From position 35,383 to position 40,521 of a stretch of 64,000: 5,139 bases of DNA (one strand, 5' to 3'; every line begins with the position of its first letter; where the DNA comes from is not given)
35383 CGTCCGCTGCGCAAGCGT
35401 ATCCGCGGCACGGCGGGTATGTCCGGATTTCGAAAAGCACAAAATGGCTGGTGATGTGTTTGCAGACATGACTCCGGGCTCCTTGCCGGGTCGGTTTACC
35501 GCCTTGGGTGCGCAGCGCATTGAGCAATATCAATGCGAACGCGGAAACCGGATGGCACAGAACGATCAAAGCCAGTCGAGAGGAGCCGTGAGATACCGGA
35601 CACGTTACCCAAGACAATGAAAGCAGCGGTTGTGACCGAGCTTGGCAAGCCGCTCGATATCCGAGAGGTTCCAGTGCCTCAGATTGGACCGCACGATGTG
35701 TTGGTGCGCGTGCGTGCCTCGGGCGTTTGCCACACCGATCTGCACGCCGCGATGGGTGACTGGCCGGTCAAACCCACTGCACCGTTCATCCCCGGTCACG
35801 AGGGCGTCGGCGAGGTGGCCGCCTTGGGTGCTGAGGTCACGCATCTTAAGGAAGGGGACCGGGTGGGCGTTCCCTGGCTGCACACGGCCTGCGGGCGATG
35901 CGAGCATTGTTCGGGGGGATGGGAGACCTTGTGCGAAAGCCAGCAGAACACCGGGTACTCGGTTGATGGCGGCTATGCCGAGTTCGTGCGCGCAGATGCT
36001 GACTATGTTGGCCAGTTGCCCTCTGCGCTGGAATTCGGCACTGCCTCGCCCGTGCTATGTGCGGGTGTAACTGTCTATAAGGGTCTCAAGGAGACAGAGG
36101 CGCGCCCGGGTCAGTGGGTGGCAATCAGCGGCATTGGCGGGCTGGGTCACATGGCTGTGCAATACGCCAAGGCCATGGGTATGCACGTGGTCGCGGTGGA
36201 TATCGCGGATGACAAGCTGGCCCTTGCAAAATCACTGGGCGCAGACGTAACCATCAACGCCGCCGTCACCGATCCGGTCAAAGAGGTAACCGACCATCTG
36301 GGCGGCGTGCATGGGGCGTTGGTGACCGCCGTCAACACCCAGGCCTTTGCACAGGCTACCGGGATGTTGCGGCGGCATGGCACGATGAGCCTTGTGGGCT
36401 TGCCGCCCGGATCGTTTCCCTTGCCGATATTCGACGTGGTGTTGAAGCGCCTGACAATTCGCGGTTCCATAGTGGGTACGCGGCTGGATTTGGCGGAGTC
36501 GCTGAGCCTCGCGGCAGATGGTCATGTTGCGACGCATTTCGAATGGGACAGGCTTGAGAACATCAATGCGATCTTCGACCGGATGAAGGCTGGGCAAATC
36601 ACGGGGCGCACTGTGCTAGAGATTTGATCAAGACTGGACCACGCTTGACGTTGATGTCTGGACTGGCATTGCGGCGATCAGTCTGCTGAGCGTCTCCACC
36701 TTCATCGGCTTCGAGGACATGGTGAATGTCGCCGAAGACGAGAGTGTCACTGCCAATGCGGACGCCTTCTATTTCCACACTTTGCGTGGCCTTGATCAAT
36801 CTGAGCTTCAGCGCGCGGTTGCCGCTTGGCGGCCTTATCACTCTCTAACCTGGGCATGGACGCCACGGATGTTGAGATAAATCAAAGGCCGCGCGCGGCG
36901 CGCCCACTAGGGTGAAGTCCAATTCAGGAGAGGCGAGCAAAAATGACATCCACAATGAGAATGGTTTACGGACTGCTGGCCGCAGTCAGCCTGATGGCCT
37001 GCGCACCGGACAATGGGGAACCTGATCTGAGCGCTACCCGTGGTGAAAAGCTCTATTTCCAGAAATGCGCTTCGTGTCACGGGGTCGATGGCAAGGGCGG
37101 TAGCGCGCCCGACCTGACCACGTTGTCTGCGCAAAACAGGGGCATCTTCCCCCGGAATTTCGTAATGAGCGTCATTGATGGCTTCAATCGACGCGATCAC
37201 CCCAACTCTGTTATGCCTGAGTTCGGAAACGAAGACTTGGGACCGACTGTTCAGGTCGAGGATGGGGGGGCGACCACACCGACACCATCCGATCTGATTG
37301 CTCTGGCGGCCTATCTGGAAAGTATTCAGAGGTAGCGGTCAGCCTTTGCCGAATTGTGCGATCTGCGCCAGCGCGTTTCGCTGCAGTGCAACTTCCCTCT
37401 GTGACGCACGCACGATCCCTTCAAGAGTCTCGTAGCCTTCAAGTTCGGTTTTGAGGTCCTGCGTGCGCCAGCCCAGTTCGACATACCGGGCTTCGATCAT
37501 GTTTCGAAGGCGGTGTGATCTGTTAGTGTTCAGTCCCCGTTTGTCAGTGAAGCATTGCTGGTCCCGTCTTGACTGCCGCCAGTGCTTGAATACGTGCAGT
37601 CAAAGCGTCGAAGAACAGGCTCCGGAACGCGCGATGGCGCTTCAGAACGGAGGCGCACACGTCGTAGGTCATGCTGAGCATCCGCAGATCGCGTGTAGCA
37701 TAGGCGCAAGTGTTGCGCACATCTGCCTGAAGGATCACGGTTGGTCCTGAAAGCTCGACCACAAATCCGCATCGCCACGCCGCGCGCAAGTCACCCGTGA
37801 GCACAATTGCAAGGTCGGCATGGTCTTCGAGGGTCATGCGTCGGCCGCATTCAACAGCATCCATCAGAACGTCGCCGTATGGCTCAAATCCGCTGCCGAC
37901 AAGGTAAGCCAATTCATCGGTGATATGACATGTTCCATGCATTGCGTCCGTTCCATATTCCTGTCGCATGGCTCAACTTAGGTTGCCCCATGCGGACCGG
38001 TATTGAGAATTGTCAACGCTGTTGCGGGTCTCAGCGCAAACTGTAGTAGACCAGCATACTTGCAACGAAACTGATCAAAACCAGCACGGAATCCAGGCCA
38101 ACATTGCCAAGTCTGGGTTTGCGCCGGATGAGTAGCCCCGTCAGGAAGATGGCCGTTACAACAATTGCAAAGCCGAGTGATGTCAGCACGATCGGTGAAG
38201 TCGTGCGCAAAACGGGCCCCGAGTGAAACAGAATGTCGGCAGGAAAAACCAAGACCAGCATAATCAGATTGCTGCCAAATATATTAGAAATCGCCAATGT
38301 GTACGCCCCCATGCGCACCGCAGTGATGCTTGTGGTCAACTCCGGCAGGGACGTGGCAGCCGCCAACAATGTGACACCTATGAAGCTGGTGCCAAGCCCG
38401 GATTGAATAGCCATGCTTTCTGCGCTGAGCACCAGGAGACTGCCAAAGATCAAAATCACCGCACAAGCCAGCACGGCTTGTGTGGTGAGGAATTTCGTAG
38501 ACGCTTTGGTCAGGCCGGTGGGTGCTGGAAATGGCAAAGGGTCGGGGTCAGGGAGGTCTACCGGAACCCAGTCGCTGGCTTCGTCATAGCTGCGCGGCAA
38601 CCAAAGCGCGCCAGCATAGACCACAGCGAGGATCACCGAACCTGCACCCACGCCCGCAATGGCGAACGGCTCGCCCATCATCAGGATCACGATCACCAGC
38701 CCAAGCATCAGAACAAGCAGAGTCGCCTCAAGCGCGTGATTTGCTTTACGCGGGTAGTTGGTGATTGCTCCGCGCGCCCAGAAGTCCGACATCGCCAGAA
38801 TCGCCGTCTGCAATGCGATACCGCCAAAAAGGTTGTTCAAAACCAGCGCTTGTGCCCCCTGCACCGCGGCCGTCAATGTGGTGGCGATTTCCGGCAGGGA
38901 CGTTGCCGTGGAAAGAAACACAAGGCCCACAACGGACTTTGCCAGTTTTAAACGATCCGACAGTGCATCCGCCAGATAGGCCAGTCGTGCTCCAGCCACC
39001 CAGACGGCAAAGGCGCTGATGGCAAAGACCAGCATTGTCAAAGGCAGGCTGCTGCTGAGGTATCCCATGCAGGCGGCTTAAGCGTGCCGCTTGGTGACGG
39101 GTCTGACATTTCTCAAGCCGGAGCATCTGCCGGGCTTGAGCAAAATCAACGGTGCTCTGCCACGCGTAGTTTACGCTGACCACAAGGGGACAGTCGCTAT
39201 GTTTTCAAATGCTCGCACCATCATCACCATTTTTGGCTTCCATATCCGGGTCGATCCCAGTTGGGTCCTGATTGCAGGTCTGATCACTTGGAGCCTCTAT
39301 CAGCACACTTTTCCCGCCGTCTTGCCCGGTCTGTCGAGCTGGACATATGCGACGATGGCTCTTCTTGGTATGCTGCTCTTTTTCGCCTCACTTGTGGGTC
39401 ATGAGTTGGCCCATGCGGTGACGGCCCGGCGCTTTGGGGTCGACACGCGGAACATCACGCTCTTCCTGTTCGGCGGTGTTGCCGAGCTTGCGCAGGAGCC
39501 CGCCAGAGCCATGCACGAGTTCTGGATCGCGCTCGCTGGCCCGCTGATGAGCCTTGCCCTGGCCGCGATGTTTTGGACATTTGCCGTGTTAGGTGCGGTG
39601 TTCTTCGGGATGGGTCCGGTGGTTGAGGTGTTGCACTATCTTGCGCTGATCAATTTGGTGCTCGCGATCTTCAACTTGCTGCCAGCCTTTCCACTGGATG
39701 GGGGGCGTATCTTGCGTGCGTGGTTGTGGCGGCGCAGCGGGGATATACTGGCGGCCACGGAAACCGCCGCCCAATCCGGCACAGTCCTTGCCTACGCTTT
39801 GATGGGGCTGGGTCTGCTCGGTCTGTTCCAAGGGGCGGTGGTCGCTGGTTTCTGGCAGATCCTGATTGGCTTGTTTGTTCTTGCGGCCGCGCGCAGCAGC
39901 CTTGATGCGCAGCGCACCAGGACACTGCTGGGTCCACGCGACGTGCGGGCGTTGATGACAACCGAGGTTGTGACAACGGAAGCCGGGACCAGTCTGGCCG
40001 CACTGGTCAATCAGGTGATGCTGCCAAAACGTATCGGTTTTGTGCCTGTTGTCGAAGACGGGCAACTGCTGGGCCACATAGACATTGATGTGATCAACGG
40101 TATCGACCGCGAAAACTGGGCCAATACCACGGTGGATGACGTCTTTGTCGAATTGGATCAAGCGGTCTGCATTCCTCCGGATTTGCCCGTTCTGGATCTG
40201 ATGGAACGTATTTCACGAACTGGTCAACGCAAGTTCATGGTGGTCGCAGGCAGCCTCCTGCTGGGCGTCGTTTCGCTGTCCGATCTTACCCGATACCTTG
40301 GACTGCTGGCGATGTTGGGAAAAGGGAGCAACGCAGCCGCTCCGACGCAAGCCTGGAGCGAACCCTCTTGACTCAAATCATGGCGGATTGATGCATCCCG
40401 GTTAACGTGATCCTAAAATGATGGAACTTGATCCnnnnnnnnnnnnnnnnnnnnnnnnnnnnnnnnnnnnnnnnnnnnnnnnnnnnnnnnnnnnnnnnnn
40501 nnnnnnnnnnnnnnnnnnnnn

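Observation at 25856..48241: About 22-kb hypoxia/dormancy-type island wired by six TTGA-N6-TCAA boxes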

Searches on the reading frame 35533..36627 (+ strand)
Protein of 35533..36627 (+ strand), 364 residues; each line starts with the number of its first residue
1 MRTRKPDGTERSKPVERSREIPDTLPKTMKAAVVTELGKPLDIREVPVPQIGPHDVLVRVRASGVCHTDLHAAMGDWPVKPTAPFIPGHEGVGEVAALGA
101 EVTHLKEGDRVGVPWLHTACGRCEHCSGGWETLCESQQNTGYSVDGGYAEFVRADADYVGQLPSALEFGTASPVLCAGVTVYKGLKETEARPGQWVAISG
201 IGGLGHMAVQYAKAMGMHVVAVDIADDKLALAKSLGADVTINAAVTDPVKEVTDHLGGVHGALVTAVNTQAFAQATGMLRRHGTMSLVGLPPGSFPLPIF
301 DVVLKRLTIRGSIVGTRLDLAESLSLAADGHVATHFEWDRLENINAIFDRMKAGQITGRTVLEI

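Call 4: search_protein_families(library=pfam, proteins=[window:35533-36627:+])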
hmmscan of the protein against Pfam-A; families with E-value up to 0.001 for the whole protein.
window:35533-36627:+ (364 aa): 2 families
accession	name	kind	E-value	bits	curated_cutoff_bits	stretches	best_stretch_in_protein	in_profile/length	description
PF00107.32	ADH_zinc_N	-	3.9e-32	111.4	31.8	1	203-328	1-128/129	Zinc-binding dehydrogenase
PF08240.17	ADH_N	-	2.7e-30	105.1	23.5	1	52-163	1-103/104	Alcohol dehydrogenase GroES-like domain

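Call 80: search_protein_families(library=ncbifam, proteins=[window:35617-36627:+], max_evalue=0.1)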
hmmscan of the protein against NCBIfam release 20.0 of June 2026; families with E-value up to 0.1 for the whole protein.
window:35617-36627:+ (336 aa): 35 families (the best 25 are shown)
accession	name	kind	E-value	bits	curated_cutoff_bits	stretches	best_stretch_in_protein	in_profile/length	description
NF006940.0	PRK09422.1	equivalog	1.3e-107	359.7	344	1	1-335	1-334/338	alcohol dehydrogenase AdhP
NF047908.1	AldhRedAhr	equivalog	2e-70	237.3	470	1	3-335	6-334/335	NADPH-dependent aldehyde reductase Ahr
NF010344.0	PRK13771.1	subfamily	8.6e-58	195.9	349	1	1-335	1-332/334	putative alcohol dehydrogenase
TIGR02822.1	adh_fam_2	subfamily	1.1e-54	185.8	283.5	1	12-334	14-328/329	zinc-binding alcohol dehydrogenase family protein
NF003808.0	PRK05396.1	equivalog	1.8e-48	165.2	380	1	1-288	1-289/341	L-threonine 3-dehydrogenase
NF041172.1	AcrlCoa_red_Thmprot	equivalog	2e-46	158.4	500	1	1-334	1-332/334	acryloyl-CoA reductase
TIGR00692.1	tdh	equivalog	6.5e-46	156.9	458.35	1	14-334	12-338/340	L-threonine 3-dehydrogenase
NF041097.1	keto_inos_dh_IolM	equivalog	2.8e-43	148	450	1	13-302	40-353/389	scyllo-inosose 3-dehydrogenase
TIGR03989.1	Rxyl_3153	subfamily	5.3e-42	144.4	440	1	2-327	3-362/370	NDMA-dependent alcohol dehydrogenase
TIGR03451.1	mycoS_dep_FDH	equivalog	1.4e-38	132.6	512.9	2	2-112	3-110/358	S-(hydroxymethyl)mycothiol dehydrogenase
TIGR02824.1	quinone_pig3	subfamily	3.3e-36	124.9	296.8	2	116-290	90-268/325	putative NAD(P)H quinone oxidoreductase, PIG3 family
TIGR03201.1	dearomat_had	equivalog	5.7e-36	124.3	338.65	1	6-231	4-232/349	6-hydroxycyclohex-1-ene-1-carbonyl-CoA dehydrogenase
TIGR03366.1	HpnZ_proposed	hypoth_equivalog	6.8e-32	110.9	328.1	1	24-299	4-293/315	putative phosphonate catabolism associated alcohol dehydrogenase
TIGR02818.1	adh_III_F_hyde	equivalog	5.5e-30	104.6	543.95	2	2-112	3-111/368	S-(hydroxymethyl)glutathione dehydrogenase/class III alcohol dehydrogenase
NF007489.0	PRK10083.1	equivalog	3.4e-29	101.9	376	1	4-235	3-231/339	Zn-dependent oxidoreductase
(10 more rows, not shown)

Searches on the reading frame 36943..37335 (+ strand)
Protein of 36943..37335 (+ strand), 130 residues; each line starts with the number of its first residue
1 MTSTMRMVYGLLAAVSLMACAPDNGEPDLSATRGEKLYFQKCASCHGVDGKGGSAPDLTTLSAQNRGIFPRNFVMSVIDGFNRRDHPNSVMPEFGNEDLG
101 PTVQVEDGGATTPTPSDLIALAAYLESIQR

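Call 4: search_protein_families(library=pfam, proteins=[window:36943-37335:+])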
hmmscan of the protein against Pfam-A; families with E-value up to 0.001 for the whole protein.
window:36943-37335:+ (130 aa): 2 families
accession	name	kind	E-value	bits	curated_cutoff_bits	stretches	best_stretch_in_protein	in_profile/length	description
PF00034.26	Cytochrom_C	-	2.4e-10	42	21.3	1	32-128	2-89/90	Cytochrome c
PF13442.11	Cytochrome_CBB3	-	7.9e-10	39.4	27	1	31-100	3-57/68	Cytochrome C oxidase, cbb3-type, subunit III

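Call 38: search_protein_families(library=ncbifam, proteins=[window:36943-37335:+], max_evalue=0.01)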
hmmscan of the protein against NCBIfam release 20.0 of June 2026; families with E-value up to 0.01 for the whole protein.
window:36943-37335:+ (130 aa): 9 families
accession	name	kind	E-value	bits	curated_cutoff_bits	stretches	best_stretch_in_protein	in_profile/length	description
TIGR04494.1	c550_PedF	equivalog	4.7e-08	33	122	1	33-95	53-112/133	cytochrome c-550 PedF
NF045774.1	cytochro_C551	exception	8.9e-08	32.1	118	1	13-64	12-72/110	cytochrome c551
NF045773.1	cytochro_C550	exception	1.8e-06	27.9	125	1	27-63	45-81/118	cytochrome c550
TIGR02603.1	CxxCH_TIGR02603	domain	7.6e-06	26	68.15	1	31-65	3-39/134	putative heme-binding domain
NF011054.0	PRK14486.1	equivalog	2e-05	24.2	447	1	31-96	215-273/294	putative bifunctional cbb3-type cytochrome c oxidase subunit II/cytochrome c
NF050122.1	bc1_QcrC_actin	exception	5.1e-05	22.7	200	1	26-56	36-67/253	cytochrome bc1 complex diheme cytochrome c subunit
TIGR03874.1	4cys_cytochr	equivalog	8.6e-05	22.3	161.75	1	24-97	26-98/143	c-type cytochrome, methanol metabolism-related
TIGR00782.1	ccoP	equivalog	0.00036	19.9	179.95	1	29-58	201-230/285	cytochrome-c oxidase, cbb3-type subunit III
TIGR04485.1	thiosulf_SoxX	equivalog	0.0058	17.3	61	1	42-99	5-62/78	sulfur oxidation c-type cytochrome SoxX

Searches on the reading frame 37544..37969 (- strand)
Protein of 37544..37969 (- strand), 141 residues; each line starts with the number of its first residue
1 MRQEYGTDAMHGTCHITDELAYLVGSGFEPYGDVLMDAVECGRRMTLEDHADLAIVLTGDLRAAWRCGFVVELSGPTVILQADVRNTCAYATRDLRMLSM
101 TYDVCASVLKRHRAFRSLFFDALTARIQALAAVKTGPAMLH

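Call 4: search_protein_families(library=pfam, proteins=[window:37544-37969:-])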
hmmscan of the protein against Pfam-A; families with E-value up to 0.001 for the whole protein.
window:37544-37969:- (141 aa): 0 families

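Call 38: search_protein_families(library=ncbifam, proteins=[window:37544-37969:-], max_evalue=0.01)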
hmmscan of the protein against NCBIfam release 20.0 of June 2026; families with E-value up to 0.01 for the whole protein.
window:37544-37969:- (141 aa): 0 families

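Call 57: search_protein_families(library=pfam, proteins=[window:37544-37969:-], max_evalue=10)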
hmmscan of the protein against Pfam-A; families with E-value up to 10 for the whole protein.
window:37544-37969:- (141 aa): 0 families

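Call 58: find_homologous_proteins(query=window:37544-37969:-, max_evalue=0.001)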
Query window:37544-37969:- (141 aa): 5 proteins with E <= 0.001 among 40 candidates.
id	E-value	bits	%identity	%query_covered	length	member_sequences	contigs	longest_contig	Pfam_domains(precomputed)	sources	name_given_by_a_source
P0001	1.9e-82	292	100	94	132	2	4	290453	-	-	-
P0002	8.8e-65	235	83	94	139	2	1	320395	-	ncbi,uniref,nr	ncbi:hypothetical protein [uncultured Tateyamaria sp.]|uniref:hypothetical protein n=1 Tax=unculture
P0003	4.2e-64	232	80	94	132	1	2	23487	-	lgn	-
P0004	1.6e-40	156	58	94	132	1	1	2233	-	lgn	-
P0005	2.7e-35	139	53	89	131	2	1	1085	-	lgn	-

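Call 65: predict_structure(alignment_id=A1)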
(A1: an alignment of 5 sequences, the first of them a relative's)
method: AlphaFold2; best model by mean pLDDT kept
length: 132 residues; sequences in the alignment: 5
mean_pLDDT: 37.4   pTM: 0.29
mean pLDDT of the five models: 37.4, 35.8, 35.0, 34.7, 34.2
residues with pLDDT >= 90: 0; 70-90: 0; 50-70: 2; < 50: 130
segments of 3 or more residues with pLDDT < 50: 1-110, 115-132
pLDDT, mean of each block of 10 residues (from residue 1): 32 38 36 35 39 32 40 39 28 37 42 48 40 30
secondary structure, 60 per line:
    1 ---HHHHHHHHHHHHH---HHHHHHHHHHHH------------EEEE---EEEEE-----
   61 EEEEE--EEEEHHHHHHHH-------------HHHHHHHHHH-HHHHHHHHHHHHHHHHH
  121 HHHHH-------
elements in order: H4-16 H20-31 E44-47 E51-55 E61-65 E68-71 H72-79 H93-102 H104-125

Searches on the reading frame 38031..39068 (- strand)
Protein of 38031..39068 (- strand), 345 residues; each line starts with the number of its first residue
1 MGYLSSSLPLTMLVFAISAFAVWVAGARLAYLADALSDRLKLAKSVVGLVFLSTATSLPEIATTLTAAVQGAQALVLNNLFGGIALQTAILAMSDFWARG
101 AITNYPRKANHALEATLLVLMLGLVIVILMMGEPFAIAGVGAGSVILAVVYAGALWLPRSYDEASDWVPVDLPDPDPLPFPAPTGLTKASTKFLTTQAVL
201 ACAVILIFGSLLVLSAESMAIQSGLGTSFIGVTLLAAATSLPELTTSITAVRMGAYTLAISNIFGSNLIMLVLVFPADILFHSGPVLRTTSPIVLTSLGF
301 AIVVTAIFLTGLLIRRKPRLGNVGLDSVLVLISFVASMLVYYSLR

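Call 4: search_protein_families(library=pfam, proteins=[window:38031-39068:-])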
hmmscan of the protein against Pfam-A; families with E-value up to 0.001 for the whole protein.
window:38031-39068:- (345 aa): 1 family
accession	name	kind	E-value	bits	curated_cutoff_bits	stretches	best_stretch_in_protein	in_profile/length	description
PF01699.29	Na_Ca_ex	-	1.8e-27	96.6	24.9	2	198-338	6-146/151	Sodium/calcium exchanger protein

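Call 80: search_protein_families(library=ncbifam, proteins=[window:38031-39068:-], max_evalue=0.1)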
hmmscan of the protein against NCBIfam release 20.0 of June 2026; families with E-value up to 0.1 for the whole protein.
window:38031-39068:- (345 aa): 4 families
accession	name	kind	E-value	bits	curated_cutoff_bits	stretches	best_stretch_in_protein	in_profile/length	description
TIGR00367.1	TIGR00367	hypoth_equivalog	3.3e-22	79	179.65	1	13-334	6-309/312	calcium/sodium antiporter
NF008005.0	PRK10734.1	equivalog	9e-15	54.6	432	2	200-343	181-318/325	calcium/sodium antiporter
TIGR00927.1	2A1904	subfamily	9.8e-08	30.1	710.1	1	189-313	1042-1164/1209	K+-dependent Na+/Ca+ exchanger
TIGR00846.1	caca2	superfamily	0.00092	18.1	317.45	1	196-312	229-345/372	calcium/proton exchanger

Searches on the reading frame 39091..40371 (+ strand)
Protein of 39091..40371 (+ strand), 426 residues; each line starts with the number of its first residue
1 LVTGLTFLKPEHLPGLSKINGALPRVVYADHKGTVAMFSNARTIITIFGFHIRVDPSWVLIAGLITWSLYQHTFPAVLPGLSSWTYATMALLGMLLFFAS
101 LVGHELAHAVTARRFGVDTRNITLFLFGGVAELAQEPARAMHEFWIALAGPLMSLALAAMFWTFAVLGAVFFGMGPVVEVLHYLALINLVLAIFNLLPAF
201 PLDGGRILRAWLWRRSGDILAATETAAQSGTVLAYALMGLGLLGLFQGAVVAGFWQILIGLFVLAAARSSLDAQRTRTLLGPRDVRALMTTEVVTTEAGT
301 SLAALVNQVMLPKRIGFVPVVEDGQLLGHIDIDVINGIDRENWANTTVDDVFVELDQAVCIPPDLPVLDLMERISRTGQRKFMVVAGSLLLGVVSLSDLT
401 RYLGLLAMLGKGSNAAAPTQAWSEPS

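Call 6: search_protein_families(library=pfam, proteins=[window:39091-40371:+])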
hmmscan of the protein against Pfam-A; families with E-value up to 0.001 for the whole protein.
window:39091-40371:+ (426 aa): 2 families
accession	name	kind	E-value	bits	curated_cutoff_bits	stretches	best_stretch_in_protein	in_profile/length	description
PF02163.28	Peptidase_M50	-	2.5e-23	83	27.2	2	177-234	159-218/221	Peptidase family M50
PF00571.33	CBS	-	4.4e-13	49.8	24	2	357-403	8-55/57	CBS domain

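Call 38: search_protein_families(library=ncbifam, proteins=[window:39199-40371:+], max_evalue=0.01)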
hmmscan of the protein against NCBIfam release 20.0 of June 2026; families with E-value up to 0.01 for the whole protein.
window:39199-40371:+ (390 aa): 5 families
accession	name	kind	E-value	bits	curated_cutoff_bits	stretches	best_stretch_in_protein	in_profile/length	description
TIGR00054.1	TIGR00054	equivalog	1e-05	24.6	147.55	1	141-207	345-413/421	RIP metalloprotease RseP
NF041824.1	daptide_HExxH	equivalog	2.8e-05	23.4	300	1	105-174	217-282/379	daptide biosynthesis intramembrane metalloprotease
NF041552.1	TF_PrdR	equivalog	0.0012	17.3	795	1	248-325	71-149/577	sigma-54 dependent transcriptional regulator PrdR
NF038279.1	TF_CBS_SpxR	exception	0.0047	15.7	600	0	249-294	251-296/427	CBS-HotDog domain-containing transcription factor SpxR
NF008046.0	PRK10779.1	equivalog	0.0086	15.2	477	1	141-208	376-445/450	sigma E protease regulator RseP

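Call 77: search_solved_structures(query=window:39199-40368:+, max_evalue=0.001)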
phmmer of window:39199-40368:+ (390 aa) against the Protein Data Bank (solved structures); distinct sequences matched with E-value up to 0.001: 8.
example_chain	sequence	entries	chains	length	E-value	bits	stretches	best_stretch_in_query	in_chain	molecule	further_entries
3b4r_A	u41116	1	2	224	2.7e-22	82.9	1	38-227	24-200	Putative zinc metalloprotease MJ0392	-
9znf_5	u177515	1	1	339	6.9e-08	35.4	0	248-304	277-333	CBS domain-containing protein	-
8vjl_A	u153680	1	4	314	7.2e-08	35.4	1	33-174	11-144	Stage IV sporulation protein FB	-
8vjm_A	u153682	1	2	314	1.9e-07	34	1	33-174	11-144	Stage IV sporulation protein FB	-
5g5r_A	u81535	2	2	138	9.6e-07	31.7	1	252-389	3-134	SITE-2 PROTEASE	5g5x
3kh5_A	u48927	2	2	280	2.3e-06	30.4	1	247-368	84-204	protein MJ1225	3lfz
5awe_A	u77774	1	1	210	0.00012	24.8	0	234-298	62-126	Putative acetoin utilization protein, acetoin dehydrogenase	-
4o9k_A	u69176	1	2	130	0.00026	23.6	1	224-296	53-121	Arabinose 5-phosphate isomerase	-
